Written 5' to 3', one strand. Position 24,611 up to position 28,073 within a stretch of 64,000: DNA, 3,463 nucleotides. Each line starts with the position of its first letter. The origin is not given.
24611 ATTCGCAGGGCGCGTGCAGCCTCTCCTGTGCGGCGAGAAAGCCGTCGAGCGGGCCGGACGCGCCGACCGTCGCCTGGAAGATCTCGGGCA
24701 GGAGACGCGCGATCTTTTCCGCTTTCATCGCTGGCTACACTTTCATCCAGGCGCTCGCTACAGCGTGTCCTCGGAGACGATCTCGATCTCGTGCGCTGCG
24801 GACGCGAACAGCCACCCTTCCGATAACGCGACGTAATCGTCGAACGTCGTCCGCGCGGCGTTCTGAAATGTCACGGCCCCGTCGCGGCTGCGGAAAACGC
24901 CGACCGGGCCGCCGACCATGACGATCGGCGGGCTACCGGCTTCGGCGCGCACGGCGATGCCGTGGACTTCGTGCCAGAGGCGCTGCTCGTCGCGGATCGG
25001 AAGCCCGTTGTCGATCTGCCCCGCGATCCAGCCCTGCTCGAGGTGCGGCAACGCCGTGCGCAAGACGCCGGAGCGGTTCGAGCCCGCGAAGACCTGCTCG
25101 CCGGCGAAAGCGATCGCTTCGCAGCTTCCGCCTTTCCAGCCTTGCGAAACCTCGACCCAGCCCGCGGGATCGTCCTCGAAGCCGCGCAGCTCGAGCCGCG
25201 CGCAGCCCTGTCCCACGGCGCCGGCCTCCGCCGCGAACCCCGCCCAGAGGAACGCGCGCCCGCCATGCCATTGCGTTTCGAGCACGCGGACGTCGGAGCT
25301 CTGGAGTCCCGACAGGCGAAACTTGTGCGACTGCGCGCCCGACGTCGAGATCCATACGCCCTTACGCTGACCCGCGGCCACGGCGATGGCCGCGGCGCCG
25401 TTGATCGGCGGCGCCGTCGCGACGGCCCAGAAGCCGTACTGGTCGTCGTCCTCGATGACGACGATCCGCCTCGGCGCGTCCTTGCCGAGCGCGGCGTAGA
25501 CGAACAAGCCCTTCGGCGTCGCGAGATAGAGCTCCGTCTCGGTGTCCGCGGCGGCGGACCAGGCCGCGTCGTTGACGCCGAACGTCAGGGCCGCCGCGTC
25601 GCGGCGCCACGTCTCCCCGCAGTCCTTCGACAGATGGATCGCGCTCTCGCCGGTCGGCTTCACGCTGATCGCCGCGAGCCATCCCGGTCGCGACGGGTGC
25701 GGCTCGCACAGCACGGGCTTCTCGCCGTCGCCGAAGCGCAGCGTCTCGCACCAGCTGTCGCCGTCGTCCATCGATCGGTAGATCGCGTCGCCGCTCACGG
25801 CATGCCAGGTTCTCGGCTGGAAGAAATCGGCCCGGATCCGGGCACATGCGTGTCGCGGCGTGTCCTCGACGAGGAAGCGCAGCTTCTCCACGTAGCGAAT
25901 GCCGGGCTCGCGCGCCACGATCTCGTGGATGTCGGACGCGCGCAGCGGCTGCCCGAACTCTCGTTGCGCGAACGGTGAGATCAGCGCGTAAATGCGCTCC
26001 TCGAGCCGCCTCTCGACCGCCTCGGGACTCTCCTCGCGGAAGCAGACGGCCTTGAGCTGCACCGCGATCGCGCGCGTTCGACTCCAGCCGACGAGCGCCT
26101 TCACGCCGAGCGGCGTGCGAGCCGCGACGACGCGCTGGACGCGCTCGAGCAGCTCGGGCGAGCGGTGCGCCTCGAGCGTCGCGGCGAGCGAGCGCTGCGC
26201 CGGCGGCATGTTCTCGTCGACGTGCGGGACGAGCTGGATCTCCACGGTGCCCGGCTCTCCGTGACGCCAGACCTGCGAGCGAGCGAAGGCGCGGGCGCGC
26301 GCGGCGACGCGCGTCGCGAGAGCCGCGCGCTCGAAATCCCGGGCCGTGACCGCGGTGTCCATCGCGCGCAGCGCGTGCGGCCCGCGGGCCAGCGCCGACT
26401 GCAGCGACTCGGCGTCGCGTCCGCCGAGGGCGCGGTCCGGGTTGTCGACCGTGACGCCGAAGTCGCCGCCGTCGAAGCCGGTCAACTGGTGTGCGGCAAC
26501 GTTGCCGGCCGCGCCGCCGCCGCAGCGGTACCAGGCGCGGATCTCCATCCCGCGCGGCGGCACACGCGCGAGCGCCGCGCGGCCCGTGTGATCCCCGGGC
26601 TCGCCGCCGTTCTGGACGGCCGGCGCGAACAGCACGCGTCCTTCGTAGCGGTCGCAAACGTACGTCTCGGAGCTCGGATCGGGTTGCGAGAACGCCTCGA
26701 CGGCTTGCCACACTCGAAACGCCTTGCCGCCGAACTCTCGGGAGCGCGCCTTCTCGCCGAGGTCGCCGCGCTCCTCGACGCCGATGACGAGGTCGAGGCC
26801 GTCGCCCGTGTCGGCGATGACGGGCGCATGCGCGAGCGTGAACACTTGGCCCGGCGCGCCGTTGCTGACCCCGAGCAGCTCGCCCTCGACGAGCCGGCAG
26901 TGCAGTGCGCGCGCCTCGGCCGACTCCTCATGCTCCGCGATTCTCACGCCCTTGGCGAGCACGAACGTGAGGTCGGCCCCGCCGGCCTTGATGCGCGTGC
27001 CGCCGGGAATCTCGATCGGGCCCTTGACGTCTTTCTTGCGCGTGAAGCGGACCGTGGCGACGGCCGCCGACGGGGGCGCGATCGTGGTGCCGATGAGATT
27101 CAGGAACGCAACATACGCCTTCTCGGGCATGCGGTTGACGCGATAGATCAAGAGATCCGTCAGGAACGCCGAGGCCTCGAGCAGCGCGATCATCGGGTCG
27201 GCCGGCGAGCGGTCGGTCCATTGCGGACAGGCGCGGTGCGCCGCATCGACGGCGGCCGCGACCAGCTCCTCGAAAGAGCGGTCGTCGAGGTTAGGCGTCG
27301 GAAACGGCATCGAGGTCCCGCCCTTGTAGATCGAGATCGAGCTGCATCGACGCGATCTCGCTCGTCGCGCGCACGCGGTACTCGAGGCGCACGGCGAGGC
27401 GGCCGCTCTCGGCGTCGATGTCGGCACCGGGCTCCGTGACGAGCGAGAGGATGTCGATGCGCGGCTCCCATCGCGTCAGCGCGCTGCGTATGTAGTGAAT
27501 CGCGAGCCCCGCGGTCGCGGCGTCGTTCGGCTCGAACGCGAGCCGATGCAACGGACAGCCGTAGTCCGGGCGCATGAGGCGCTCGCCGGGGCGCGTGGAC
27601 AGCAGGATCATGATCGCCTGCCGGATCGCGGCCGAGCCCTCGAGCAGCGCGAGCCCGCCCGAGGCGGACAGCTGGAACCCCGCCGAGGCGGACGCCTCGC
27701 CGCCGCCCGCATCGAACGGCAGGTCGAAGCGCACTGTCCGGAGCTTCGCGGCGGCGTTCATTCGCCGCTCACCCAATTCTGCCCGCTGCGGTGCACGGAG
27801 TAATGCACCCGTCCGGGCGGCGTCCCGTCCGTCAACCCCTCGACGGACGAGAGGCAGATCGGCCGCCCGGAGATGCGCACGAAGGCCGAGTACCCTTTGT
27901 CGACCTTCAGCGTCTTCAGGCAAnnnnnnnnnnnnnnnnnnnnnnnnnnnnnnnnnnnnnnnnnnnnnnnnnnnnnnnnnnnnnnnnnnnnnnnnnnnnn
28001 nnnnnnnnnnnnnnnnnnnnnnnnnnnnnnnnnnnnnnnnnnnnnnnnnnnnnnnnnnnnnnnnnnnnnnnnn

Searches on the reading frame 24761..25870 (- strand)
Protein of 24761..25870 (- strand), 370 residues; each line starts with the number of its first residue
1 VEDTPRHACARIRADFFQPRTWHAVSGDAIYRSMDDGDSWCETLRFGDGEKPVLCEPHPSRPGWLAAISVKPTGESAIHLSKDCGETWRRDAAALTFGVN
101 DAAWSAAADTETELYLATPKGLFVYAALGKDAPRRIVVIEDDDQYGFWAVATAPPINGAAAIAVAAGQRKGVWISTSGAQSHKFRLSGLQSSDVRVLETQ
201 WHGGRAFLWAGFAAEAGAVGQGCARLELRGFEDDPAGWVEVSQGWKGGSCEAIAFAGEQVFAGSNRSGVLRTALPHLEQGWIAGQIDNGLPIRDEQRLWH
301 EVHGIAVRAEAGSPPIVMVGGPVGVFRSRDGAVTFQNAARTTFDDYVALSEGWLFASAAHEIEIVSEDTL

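Call 84: find_homologous_proteins(query=window:24761-25870:-, max_evalue=0.00001)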
Query window:24761-25870:- (370 aa): 11 proteins with E <= 0.00001 among 8000 candidates.
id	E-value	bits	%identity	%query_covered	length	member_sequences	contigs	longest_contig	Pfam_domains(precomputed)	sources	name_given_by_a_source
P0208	3.3e-220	749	87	100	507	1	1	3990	-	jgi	jgi:hypothetical protein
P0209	2.3e-176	605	70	100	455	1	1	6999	-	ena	-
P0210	2.0e-164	565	76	89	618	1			-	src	-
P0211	2.1e-160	552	66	99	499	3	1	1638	-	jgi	jgi:hypothetical protein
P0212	4.2e-144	498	79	74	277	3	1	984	-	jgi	jgi:hypothetical protein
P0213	5.5e-138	478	79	73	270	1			-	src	-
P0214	1.8e-98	348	59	75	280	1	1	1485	-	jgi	jgi:hypothetical protein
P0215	1.5e-97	345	70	59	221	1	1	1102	-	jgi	jgi:hypothetical protein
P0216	1.0e-68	250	42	98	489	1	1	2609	-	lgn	-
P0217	1.2e-49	187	38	83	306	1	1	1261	-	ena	-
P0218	5.7e-48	182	74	29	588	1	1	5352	-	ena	-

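Call 92: predict_structure(alignment_id=A7)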
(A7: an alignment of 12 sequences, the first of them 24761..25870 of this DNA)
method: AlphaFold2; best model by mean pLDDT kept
length: 370 residues; sequences in the alignment: 12
mean_pLDDT: 78.4   pTM: 0.79
mean pLDDT of the five models: 78.4, 78.0, 77.8, 76.6, 69.5
residues with pLDDT >= 90: 84; 70-90: 204; 50-70: 45; < 50: 37
segments of 3 or more residues with pLDDT < 50: 285-296, 341-348, 350-353, 356-359
pLDDT, mean of each block of 10 residues (from residue 1): 71 88 93 87 89 91 93 93 91 91 78 87 86 75 68 75 72 78 77 84 84 76 86 81 82 89 84 72 48 45 88 89 86 77 47 49 52
secondary structure, 60 per line:
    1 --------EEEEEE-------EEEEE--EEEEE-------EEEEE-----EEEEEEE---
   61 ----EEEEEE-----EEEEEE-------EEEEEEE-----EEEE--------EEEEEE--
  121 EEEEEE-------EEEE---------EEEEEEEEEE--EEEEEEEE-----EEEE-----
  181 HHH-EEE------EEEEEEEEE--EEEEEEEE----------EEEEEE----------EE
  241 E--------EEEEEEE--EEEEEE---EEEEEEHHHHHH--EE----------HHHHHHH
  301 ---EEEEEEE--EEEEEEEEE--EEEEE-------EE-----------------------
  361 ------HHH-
elements in order: E9-14 E22-26 E29-33 E41-45 E51-57 E65-70 E76-81 E89-95 E101-104 E113-118 E121-126 E134-137 E147-156 E159-166 E172-175 E185-187 E194-202 E205-212 E223-228 E239-241 E250-256 E259-264 E268-273 H274-279 H294-300 E304-310 E313-321 E324-328

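Call 94: fold_search(model_id=the predicted structure, library=pdb)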
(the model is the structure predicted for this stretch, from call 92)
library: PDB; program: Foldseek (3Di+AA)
matches with E <= 10: 1559; with E <= 0.001: 991
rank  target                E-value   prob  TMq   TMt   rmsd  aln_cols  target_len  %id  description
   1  6p2n                  5.8e-09  1.00  0.68  0.36   5.8       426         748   12  Crystal structure of Paenibacillus graminis GH74 (PgGH74) (released 2019-07-31)
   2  2cn3_A                5.8e-09  1.00  0.66  0.36   5.9       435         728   13  Crystal Structures of Clostridium thermocellum Xyloglucanase (released 2006-05-22)
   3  6p2m_A                5.8e-09  1.00  0.64  0.36   5.0       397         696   12  Crystal structure of the Caldicellulosiruptor lactoaceticus GH74 (ClGH74a) enzyme in complex with LLG xyloglucan (released 2019-07-31)
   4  6p2k_B                6.1e-09  1.00  0.36  0.20  15.6       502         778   11  Crystal structure of AFV00434, an ancestral GH74 enzyme (released 2019-07-31)
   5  2cn2_A                1.5e-08  1.00  0.66  0.37   5.0       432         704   13  Crystal Structures of Clostridium thermocellum Xyloglucanase (released 2006-05-22)
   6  3a0f                  1.5e-08  1.00  0.62  0.33   5.5       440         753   13  The crystal structure of Geotrichum sp. M128 xyloglucanase (released 2009-09-08)
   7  5jwz_B                1.8e-08  1.00  0.65  0.35   6.3       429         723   14  Structure of a Putative Xyloglucanase from the Cellulolytic Bacteria Streptomyces sp. SirexAA-E (released 2016-06-01)
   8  6mgl_A                2.6e-08  1.00  0.66  0.35   6.1       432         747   12  Crystal structure of the catalytic domain from GH74 enzyme PoGH74 from Paenibacillus odorifer, D60A mutant in complex  (released 2019-01-23)
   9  2ebs_B                2.7e-08  1.00  0.65  0.33   4.9       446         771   12  Crystal Structure Anaalysis of Oligoxyloglucan reducing-end-specific cellobiohydrolase (OXG-RCBH) D465N Mutant Complex (released 2007-06-26)
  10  1sqj_B                3.2e-08  1.00  0.66  0.34   5.5       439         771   13  Crystal Structure Analysis of Oligoxyloglucan reducing-end-specific cellobiohydrolase (OXG-RCBH) (released 2004-07-20)
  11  5jwz_A                4.3e-08  1.00  0.65  0.35   5.9       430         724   14  Structure of a Putative Xyloglucanase from the Cellulolytic Bacteria Streptomyces sp. SirexAA-E (released 2016-06-01)
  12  2ebs_A                5.3e-08  1.00  0.63  0.33   5.5       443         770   11  Crystal Structure Anaalysis of Oligoxyloglucan reducing-end-specific cellobiohydrolase (OXG-RCBH) D465N Mutant Complex (released 2007-06-26)
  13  8t55_A                5.6e-08  1.00  0.54  0.59  11.0       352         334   10  Co-crystal structure of the WD-repeat domain of human WDR91 in complex with MR46654 (released 2023-07-05)
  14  9dta_B                5.6e-08  1.00  0.52  0.56  10.0       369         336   10  Crystal structure of the WDR domain of WDR91 in complex with DR3448 (released 2024-10-16)
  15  9ejo                  5.9e-08  1.00  0.55  0.60   9.7       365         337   10  Crystal structure of WDR91 in complex with XS381295 (released 2025-02-26)
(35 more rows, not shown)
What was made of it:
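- Closest known: Thylakoid-anchored CIS. Same: Here that domain is a 7-bladed propeller (calls 92, 94).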

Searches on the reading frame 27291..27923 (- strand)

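Call 9: search_protein_families(library=pfam, proteins=[window:27291-27923:-], max_evalue=0.1)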
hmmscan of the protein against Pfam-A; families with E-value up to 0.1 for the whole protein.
window:27291-27923:- (210 aa): 1 family
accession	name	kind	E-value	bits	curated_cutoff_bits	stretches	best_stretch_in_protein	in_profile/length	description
PF04965.19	GPW_gp25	-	1.4e-26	92.6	27.2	1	96-188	3-95/96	Baseplate wedge protein gp25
